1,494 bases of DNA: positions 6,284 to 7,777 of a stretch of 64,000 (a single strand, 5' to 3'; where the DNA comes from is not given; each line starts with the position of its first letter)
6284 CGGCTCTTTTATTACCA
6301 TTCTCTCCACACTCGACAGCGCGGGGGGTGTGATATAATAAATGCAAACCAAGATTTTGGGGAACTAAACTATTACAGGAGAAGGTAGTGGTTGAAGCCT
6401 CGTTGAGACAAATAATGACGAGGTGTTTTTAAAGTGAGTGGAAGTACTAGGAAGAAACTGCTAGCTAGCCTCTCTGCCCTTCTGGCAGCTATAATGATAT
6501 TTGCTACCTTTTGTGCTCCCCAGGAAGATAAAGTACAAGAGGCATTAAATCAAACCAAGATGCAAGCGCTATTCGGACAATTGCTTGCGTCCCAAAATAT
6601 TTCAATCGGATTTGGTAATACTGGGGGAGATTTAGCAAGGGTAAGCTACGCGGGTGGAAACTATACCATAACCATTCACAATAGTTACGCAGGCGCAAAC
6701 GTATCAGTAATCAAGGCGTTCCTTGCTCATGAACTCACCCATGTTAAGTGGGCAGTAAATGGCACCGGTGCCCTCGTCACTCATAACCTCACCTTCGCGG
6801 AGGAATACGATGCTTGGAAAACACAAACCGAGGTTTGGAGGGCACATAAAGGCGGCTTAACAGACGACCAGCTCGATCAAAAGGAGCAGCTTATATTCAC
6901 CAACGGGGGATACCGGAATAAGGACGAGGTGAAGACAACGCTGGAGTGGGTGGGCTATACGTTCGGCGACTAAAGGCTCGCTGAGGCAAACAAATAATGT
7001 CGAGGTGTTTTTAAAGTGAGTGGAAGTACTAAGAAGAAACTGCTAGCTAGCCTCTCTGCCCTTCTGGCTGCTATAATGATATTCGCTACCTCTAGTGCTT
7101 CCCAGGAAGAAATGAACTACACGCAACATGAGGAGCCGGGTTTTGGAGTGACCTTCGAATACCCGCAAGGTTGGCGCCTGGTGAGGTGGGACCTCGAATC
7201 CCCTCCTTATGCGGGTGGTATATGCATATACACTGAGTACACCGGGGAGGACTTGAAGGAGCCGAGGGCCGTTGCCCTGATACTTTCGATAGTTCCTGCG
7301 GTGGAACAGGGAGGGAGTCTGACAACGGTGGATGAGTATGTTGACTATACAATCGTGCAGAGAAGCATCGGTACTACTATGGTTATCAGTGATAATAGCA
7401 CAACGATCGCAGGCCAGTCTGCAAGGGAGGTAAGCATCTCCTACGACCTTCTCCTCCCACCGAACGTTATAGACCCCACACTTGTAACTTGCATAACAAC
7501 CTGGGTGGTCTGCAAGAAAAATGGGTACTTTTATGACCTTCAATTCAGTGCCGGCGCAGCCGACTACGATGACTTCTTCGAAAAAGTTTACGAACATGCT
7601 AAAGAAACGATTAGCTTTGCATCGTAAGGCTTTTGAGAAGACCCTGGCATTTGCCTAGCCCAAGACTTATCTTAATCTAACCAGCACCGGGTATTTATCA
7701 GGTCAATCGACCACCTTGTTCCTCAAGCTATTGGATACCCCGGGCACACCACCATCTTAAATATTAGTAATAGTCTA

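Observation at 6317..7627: Tandem small secreted paralogues with a duplicated leader and signal peptide; one carries HExxH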

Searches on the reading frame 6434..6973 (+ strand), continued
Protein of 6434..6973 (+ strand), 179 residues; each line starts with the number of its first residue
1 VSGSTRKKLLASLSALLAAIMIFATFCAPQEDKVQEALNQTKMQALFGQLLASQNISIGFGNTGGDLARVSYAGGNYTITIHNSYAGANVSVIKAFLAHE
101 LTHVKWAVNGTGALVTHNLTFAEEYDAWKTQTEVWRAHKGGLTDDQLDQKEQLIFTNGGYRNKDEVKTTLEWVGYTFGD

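Call 56: search_protein_families(library=pfam, proteins=[L030:1372-1644:+, L035:4944-5240:+, L035:5254-6267:+, L037:5312-6136:+, L035:8494-11967:+, L031:292-3120:+, L031:3075-4619:+, L020:2958-5732:+, L020:1504-2955:+, L030:3581-5725:+], max_evalue=0.01)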
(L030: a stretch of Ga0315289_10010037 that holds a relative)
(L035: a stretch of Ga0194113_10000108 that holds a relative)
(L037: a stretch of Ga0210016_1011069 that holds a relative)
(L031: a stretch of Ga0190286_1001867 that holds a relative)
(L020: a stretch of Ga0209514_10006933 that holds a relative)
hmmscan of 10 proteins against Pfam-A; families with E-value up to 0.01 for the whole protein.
L030:1372-1644:+ (91 aa): 1 family
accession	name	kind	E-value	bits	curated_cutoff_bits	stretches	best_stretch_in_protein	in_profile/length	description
PF06013.18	WXG100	-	3.1e-07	31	27.3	1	7-69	4-66/86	Proteins of 100 residues with WXG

L035:4944-5240:+ (99 aa): 2 families
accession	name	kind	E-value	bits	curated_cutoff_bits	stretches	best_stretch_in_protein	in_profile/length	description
PF06013.18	WXG100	-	2.3e-08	34.6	27.3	1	15-68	4-57/86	Proteins of 100 residues with WXG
PF00159.23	Hormone_3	-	0.00027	21.4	28.7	1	10-30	6-26/36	Pancreatic hormone peptide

L035:5254-6267:+ (338 aa): 1 family
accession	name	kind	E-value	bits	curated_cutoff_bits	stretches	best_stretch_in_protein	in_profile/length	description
PF20573.4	DUF6782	-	2.3e-08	34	27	1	195-294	23-120/241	Putative metallopeptidase family (DUF6782)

L037:5312-6136:+ (275 aa): 1 family
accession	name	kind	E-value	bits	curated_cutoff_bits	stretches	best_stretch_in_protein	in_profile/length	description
PF15456.11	Uds1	-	0.0014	19.3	28.8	1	37-123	25-110/123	Up-regulated During Septation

L035:8494-11967:+ (1158 aa): 9 families
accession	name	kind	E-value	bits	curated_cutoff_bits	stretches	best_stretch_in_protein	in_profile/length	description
PF01580.24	FtsK_SpoIIIE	-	1.3e-39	136.4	24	2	558-761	9-219/221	FtsK/SpoIIIE family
PF01935.23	DUF87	-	7.5e-05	23.4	23.2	1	583-621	15-50/220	Helicase HerA, central domain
PF05729.18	NACHT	-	0.00015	22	26.7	0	595-622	4-31/167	NACHT domain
PF12846.13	AAA_10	-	0.00084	18.9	27.5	0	588-656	18-83/362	AAA-like domain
PF25199.1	nSTAND_NTPase5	-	0.0015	18.8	34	0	588-618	38-67/145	Novel STAND NTPase 5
PF13555.12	AAA_29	-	0.0027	17.8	27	1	593-612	24-43/61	P-loop containing region of AAA domain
PF13191.12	AAA_16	-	0.0028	18.6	32.6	1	586-745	19-157/167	AAA ATPase domain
PF13401.12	AAA_22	-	0.0038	18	27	1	590-733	4-97/130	AAA domain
PF00005.33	ABC_tran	-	0.0062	17.6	25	0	591-616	11-36/137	ABC transporter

L031:292-3120:+ (943 aa): 4 families
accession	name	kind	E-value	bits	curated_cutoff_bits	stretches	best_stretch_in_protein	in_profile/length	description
PF01580.24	FtsK_SpoIIIE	-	7.9e-41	140.4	24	3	379-565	11-219/221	FtsK/SpoIIIE family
PF01935.23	DUF87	-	6.8e-06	26.8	23.2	1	401-435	14-48/220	Helicase HerA, central domain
PF13401.12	AAA_22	-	0.00064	20.5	27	1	409-564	4-125/130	AAA domain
PF12846.13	AAA_10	-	0.0051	16.3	27.5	0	407-458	18-66/362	AAA-like domain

L031:3075-4619:+ (515 aa): 54 families (the best 25 are shown)
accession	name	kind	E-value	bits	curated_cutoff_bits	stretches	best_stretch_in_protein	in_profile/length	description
PF00400.38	WD40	-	2e-85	278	27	7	433-470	1-38/39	WD domain, G-beta repeat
PF25173.1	Beta-prop_WDR3_1st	-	8.8e-76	254.1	154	3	300-442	12-154/184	WDR3 first beta-propeller domain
PF25174.1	Beta-prop_THOC3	-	1.2e-73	247.9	305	3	400-512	1-115/272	THOC3 beta-propeller domain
PF23414.1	Beta-prop_EML_2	-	1.5e-69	234.8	90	4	320-476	1-157/266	Echinoderm microtubule-associated protein second beta-propeller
PF24814.1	WD40_Prp19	-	1.9e-65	221.2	320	3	347-512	37-204/281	Prp19 WD40 domain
PF24817.1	WD40_WDHD1_1st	-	1.5e-61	208.6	109.9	5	360-441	87-168/291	WDHD1 first WD40 domain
PF25175.1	Beta-prop_WDR5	-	5.2e-55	187.2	250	2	395-513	4-122/296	WDR5 beta-propeller domain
PF24807.1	WD40_CDC20-Fz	-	1.2e-47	163.1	200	2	207-470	32-292/292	CDC20/Fizzy WD40 domain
PF25391.1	WD40_Gbeta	-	1.3e-42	146.5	150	3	315-436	141-262/340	G protein beta WD-40 repeat protein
PF23342.1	WDR90_beta-prop_4th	-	9.7e-40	137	50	5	362-485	2-131/312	WDR90, 4th beta-propeller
PF25172.1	Beta-prop_WDR3_2nd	-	4.3e-39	134.9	140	3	354-475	170-291/293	WDR3 second beta-propeller domain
PF23381.1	Beta-prop_IFT122_1st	-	2.8e-38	132.2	28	5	321-387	15-80/350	IFT122 first beta-propeller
PF24805.1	EIF3I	-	9.7e-38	130.5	200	3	355-441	6-92/324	EIF3I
PF20426.4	NBCH_WD40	-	1.2e-36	126.8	50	5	388-430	111-153/350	Neurobeachin beta propeller domain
PF24105.1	Beta-prop_CAF1B_HIR1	-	3.3e-36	125.5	80.5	4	436-512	123-199/383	CAF1B/HIR1 beta-propeller domain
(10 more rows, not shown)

L020:2958-5732:+ (925 aa): 5 families
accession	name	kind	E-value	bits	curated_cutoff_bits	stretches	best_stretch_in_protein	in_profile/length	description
PF01935.23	DUF87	-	9e-06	26.4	23.2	1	414-524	3-122/220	Helicase HerA, central domain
PF13401.12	AAA_22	-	0.00016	22.4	27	0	434-473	7-47/130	AAA domain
PF10412.15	TrwB_AAD_bind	-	0.00031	20.2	20.5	1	425-463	8-46/387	Type IV secretion-system coupling protein DNA-binding domain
PF01580.24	FtsK_SpoIIIE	-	0.0034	17.3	24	1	433-454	40-61/221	FtsK/SpoIIIE family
PF05872.18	HerA_C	-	0.0046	16.1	22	1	428-465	17-54/502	Helicase HerA-like C-terminal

L020:1504-2955:+ (484 aa): 0 families

L030:3581-5725:+ (715 aa): 1 family
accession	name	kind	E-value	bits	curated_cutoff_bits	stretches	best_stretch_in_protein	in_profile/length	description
PF01580.24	FtsK_SpoIIIE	-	1.2e-08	35.2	24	1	519-657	55-166/221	FtsK/SpoIIIE family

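Call 62: search_solved_structures(query=A4, max_evalue=10, show_alignments=2)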
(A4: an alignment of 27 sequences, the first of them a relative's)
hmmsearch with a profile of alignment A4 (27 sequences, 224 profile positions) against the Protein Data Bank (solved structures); distinct sequences matched with E-value up to 10: 13.
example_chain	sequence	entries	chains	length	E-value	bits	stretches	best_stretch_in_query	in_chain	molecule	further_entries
4qhf_A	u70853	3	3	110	7.5e-06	29.5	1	101-167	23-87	Uncharacterized protein MJ1213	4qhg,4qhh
4qhj_A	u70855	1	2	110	7.6e-06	29.5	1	101-167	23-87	Uncharacterized protein MJ1213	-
4qhi_A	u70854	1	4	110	3.9e-05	27.1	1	101-167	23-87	Uncharacterized protein MJ1213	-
4jiu_A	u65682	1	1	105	0.036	17.5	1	105-168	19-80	Proabylysin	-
4jix_A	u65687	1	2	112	0.074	16.4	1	103-157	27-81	Projannalysin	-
9urz_D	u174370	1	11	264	0.11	15.8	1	54-130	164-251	Prohibitin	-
4il3_A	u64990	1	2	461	0.82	13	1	124-156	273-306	Ste24p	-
4b1z_M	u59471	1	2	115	0.84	13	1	33-111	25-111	PHOSPHATASE AND ACTIN REGULATOR 1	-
6ait_A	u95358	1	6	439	1.1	12.6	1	104-157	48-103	Beta-barrel assembly-enhancing protease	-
6sar_A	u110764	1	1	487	1.3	12.4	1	104-157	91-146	Beta-barrel assembly-enhancing protease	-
28jl_F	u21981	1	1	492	1.3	12.3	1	104-157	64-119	Beta-barrel assembly-enhancing protease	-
28jr_F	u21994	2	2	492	1.3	12.3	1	104-157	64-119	Beta-barrel assembly-enhancing protease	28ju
28jq_F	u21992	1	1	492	1.4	12.3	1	104-157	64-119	Beta-barrel assembly-enhancing protease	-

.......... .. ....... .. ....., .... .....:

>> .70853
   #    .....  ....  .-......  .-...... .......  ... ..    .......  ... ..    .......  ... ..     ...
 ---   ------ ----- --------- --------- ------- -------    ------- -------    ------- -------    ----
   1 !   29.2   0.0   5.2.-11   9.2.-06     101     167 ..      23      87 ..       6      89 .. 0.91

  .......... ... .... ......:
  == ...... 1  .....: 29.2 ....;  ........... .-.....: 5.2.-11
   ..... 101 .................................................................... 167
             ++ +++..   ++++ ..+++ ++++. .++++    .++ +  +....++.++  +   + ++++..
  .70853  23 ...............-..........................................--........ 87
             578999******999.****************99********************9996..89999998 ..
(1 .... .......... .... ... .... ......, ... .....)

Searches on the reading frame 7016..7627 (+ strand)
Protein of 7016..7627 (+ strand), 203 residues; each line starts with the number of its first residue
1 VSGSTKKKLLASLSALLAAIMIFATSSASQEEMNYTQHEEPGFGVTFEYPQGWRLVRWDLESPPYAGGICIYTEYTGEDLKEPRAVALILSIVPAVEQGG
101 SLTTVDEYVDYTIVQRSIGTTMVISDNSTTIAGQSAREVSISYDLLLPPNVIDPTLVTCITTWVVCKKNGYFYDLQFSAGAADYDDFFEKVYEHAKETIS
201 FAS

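Call 4: search_protein_families(library=pfam, proteins=[window:7016-7627:+], max_evalue=1)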
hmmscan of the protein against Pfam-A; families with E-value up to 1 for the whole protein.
window:7016-7627:+ (203 aa): 1 family
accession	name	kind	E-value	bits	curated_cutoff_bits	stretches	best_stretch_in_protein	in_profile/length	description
PF01789.22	PsbP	-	0.13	12.8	23.5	1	35-192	3-147/155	PsbP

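Call 5: search_protein_families(library=ncbifam, proteins=[window:7016-7627:+], max_evalue=1)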
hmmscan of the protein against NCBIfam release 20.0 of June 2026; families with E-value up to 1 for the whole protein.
window:7016-7627:+ (203 aa): 3 families
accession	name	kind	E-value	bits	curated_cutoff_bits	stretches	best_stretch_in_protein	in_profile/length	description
NF043000.1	carsnrspmd_synth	equivalog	0.007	15.7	800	1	103-194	259-349/405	carboxynorspermidine synthase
NF040946.1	PSII_PsbP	equivalog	0.047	13.3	60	1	14-57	6-49/180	photosystem II reaction center PsbP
NF045729.1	VlpA_Nterm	exception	0.1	12.7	175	1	6-46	7-48/122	variable lipoprotein VlpA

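Call 11: find_homologous_proteins(query=window:7016-7624:+, max_evalue=0.01)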
Query window:7016-7624:+ (203 aa): 7 proteins with E <= 0.01 among 193 candidates.
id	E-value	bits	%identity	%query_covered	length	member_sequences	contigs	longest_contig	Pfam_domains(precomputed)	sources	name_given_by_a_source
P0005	1.5e-130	451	100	100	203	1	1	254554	-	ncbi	-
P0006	7.4e-109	380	85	100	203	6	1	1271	-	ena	-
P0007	1.2e-106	373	85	100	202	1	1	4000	-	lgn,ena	-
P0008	3.5e-103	361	83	100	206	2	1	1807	-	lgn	-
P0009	4.1e-77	276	76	84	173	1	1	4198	-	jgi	jgi:hypothetical protein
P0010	4.6e-62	227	61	85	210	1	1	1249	-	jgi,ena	-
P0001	6.3e-4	38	44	51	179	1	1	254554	-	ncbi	-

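Call 45: find_encoding_contigs(protein=P0009, flank=5000, max_places=3)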
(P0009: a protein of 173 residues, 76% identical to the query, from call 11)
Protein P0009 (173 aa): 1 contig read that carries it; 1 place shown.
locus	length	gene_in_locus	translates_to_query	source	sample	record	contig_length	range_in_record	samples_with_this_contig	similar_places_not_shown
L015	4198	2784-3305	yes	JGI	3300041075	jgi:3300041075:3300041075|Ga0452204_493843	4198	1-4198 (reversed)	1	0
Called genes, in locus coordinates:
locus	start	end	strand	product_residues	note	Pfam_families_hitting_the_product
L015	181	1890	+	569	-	PF00384:Molybdopterin, PF01568:Molydop_binding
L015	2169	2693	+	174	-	-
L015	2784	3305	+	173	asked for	-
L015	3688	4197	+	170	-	?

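Call 63: search_protein_families(library=pfam, alignment_id=A6, max_evalue=0.1)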
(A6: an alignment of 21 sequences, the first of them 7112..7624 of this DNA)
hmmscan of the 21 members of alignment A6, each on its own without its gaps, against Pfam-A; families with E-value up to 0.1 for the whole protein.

A. member 1, window:7112-7624:+ (171 aa): 1 family
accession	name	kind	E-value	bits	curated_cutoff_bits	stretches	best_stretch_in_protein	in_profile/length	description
PF01789.22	PsbP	-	0.072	13.6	23.5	0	3-160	3-147/155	PsbP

B. families by the number of members that match (of 21 scanned): 6 families
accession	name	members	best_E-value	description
PF01789.22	PsbP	13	8.7e-06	PsbP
PF18933.6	PsbP_2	9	2.8e-05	PsbP-like protein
PF08786.17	DcrB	2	0.062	DcrB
PF18723.6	HMUDK_hel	1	0.053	5-hmdU DNA kinase, helical domain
PF17124.11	ThiJ_like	1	0.075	ThiJ/PfpI family-like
PF02018.23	CBM_4_9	1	0.099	Carbohydrate binding domain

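Call 64: search_solved_structures(query=A6, max_evalue=10, show_alignments=1)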
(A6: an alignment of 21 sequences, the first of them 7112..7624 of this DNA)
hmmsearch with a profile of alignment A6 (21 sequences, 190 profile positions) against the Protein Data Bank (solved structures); distinct sequences matched with E-value up to 10: 3.
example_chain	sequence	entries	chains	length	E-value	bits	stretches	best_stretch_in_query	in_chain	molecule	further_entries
2xb3_A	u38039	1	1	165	0.06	15.9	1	17-163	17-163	PSBP PROTEIN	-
5cw9_A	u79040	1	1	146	0.47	13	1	41-86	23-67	De novo designed ferredoxin-ferredoxin domain insertion protein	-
3lyd_A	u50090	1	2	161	1.2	11.6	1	57-108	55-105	Uncharacterized protein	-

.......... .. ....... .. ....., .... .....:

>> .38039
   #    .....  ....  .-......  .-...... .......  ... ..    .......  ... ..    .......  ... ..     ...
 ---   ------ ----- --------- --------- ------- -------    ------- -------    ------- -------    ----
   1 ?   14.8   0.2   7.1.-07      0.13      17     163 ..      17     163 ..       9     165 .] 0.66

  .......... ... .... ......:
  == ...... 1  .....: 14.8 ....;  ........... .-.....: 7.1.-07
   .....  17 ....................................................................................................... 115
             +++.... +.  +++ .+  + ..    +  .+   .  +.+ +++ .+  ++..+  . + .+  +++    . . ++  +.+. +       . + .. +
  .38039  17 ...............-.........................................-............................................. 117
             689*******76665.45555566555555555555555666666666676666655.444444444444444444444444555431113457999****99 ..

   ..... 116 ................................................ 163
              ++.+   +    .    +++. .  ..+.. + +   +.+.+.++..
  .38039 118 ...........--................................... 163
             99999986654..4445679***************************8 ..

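Call 79: find_encoding_contigs(protein=P0008, flank=2000, max_places=2)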
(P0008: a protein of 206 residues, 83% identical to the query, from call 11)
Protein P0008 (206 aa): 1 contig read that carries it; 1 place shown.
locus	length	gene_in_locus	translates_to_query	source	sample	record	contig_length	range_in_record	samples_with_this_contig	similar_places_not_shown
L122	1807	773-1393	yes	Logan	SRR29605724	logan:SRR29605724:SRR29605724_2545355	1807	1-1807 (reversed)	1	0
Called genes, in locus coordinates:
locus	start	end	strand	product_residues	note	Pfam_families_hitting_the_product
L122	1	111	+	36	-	?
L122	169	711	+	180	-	-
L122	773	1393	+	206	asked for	-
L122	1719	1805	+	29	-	?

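Call 80: find_encoding_contigs(protein=P0010, flank=2000, max_places=2)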
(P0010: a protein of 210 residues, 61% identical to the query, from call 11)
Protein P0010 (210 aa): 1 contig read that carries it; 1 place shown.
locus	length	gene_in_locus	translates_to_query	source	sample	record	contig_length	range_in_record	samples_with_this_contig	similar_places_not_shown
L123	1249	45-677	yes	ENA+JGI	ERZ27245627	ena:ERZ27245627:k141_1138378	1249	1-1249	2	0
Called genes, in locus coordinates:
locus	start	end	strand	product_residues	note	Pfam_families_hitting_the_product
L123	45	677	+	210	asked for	-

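Call 81: find_encoding_contigs(protein=P0006, flank=2000, max_places=2)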
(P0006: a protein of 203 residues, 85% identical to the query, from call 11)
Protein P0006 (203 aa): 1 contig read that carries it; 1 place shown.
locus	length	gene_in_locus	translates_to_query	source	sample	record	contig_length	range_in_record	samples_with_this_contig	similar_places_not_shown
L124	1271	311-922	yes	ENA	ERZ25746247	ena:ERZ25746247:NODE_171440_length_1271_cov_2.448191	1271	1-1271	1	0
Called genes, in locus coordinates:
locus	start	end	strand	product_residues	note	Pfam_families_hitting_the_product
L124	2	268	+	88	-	?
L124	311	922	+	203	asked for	-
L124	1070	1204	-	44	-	-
